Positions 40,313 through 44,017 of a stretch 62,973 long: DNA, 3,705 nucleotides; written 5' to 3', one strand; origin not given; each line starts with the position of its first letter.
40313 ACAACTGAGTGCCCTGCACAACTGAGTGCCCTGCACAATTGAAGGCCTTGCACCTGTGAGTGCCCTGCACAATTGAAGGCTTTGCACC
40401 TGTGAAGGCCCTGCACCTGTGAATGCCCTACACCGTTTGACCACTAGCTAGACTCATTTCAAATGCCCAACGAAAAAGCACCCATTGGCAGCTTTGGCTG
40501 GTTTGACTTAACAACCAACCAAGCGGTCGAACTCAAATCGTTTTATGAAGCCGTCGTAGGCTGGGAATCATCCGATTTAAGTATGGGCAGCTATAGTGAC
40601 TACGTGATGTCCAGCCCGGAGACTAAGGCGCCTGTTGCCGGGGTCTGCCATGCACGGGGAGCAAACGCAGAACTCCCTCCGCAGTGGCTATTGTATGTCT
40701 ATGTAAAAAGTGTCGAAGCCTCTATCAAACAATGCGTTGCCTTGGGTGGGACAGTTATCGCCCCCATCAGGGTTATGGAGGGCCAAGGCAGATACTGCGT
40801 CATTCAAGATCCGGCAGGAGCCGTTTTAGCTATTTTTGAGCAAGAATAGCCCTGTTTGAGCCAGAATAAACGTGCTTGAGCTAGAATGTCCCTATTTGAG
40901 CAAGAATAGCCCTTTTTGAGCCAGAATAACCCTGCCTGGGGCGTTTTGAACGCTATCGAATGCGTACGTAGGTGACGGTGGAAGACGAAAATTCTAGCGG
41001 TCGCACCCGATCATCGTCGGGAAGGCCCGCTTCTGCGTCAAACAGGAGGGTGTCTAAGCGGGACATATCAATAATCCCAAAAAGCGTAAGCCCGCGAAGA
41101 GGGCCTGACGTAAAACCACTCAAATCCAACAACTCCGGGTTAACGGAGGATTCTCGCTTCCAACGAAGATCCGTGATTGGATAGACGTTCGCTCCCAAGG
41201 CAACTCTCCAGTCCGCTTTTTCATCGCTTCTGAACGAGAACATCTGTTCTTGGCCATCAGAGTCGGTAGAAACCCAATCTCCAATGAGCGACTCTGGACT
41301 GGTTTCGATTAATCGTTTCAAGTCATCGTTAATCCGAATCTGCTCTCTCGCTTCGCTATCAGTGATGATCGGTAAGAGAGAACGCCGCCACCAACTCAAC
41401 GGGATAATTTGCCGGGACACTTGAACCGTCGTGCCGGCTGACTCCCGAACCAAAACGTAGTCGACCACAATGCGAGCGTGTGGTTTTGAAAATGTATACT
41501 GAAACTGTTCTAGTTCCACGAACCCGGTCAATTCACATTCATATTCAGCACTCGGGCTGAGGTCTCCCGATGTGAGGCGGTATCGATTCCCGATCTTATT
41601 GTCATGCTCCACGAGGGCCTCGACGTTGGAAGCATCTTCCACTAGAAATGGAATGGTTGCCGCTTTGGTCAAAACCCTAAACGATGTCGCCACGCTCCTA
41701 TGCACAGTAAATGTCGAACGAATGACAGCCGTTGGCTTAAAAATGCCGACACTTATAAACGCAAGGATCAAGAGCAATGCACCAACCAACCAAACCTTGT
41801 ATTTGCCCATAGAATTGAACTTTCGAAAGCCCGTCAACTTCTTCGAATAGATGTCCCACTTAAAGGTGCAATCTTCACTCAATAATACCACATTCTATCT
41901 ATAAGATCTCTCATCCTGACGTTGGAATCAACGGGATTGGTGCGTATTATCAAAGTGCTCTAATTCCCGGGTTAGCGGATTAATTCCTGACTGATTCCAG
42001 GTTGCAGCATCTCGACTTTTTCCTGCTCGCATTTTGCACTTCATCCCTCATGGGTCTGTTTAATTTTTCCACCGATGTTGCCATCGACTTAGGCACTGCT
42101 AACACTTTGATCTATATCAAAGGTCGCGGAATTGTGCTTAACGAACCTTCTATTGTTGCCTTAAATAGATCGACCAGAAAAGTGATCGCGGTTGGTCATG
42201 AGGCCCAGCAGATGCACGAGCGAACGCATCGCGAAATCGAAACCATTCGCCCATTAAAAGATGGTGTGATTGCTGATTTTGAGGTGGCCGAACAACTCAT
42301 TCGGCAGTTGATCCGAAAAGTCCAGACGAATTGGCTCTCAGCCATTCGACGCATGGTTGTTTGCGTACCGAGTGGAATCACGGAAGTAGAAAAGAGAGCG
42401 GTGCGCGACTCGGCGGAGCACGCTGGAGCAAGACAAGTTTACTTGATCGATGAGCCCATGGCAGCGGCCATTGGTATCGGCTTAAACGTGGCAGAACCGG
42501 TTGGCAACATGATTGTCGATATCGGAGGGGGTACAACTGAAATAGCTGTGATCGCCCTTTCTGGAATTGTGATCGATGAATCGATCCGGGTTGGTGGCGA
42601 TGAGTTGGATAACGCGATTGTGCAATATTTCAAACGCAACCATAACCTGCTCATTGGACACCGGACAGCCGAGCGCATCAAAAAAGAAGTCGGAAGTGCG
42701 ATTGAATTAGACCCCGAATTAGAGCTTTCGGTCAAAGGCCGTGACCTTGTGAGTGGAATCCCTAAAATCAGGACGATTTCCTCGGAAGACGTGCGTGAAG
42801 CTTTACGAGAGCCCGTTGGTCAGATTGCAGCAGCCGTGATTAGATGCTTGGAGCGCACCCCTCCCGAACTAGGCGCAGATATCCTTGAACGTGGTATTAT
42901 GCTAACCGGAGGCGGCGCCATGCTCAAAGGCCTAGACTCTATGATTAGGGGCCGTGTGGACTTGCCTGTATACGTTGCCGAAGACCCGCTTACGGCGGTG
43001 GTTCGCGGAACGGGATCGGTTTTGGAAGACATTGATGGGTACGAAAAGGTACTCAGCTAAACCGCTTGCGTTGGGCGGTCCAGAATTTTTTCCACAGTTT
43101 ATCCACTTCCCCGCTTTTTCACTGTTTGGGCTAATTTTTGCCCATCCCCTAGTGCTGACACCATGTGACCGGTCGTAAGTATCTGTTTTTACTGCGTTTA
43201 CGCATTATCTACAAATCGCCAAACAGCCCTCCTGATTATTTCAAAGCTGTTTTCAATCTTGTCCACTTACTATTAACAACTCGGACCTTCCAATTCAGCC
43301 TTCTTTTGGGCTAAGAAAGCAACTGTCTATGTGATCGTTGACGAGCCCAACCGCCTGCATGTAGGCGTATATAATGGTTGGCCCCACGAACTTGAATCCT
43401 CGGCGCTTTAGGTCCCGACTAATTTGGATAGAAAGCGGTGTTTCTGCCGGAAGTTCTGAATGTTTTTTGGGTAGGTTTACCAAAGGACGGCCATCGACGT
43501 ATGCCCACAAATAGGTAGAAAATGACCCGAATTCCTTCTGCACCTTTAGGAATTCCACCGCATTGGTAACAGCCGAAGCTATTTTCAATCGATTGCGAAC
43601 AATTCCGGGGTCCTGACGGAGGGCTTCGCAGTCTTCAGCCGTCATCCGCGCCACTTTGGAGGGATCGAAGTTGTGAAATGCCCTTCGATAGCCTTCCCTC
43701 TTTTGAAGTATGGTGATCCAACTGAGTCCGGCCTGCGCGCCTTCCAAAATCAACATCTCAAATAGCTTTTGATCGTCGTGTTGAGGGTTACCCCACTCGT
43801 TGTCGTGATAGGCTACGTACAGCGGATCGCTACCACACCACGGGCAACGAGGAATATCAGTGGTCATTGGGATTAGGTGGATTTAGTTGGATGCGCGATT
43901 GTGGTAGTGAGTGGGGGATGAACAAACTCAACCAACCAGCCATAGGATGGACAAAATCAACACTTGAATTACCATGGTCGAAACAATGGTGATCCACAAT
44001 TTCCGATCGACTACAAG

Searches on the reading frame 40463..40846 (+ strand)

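Call 69: search_protein_families(library=pfam, proteins=[window:40463-40846:+], max_evalue=0.0001)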
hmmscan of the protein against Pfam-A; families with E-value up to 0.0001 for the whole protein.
window:40463-40846:+ (128 aa): 2 families
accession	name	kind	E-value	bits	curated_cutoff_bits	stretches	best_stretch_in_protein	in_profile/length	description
PF18029.7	Glyoxalase_6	-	9.2e-07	29.9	23.6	1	18-124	6-105/106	Glyoxalase-like domain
PF00903.31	Glyoxalase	-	1.6e-05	25.7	20.6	1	11-122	2-119/121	Glyoxalase/Bleomycin resistance protein/Dioxygenase superfamily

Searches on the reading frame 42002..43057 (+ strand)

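Call 69: search_protein_families(library=pfam, proteins=[window:42002-43057:+], max_evalue=0.0001)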
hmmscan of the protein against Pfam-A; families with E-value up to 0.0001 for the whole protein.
window:42002-43057:+ (352 aa): 6 families
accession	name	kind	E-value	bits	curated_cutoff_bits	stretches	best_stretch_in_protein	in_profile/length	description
PF06723.19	MreB_Mbl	-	7.3e-140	465.9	27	1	24-346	2-324/327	MreB/Mbl protein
PF00012.26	HSP70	-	1.8e-14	53.4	20.6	1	94-213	112-237/599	Hsp70 protein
PF00022.25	Actin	-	6.1e-11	42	27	1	49-214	31-191/410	Actin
PF14450.12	FtsA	-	1.9e-10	41.6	31.8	1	171-328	2-112/127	Cell division protein FtsA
PF25216.1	Volactin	-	1.8e-06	28.1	35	1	55-336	52-316/321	Volactin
PF11104.14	PilM_2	-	2.8e-06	27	27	0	299-327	278-306/340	Type IV pilus assembly protein PilM;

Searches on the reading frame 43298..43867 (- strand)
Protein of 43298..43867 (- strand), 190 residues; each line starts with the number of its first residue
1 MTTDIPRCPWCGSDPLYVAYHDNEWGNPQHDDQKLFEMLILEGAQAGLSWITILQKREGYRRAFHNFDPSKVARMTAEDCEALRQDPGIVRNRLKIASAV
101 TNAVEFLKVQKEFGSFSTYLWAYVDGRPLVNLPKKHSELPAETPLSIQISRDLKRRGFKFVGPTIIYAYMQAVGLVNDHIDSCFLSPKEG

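Call 69: search_protein_families(library=pfam, proteins=[window:43298-43867:-], max_evalue=0.0001)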
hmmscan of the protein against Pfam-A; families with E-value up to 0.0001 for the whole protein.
window:43298-43867:- (190 aa): 1 family
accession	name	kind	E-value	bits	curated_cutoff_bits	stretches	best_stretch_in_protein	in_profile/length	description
PF03352.18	Adenine_glyco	-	3.4e-82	275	25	1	10-184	1-175/177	Methyladenine glycosylase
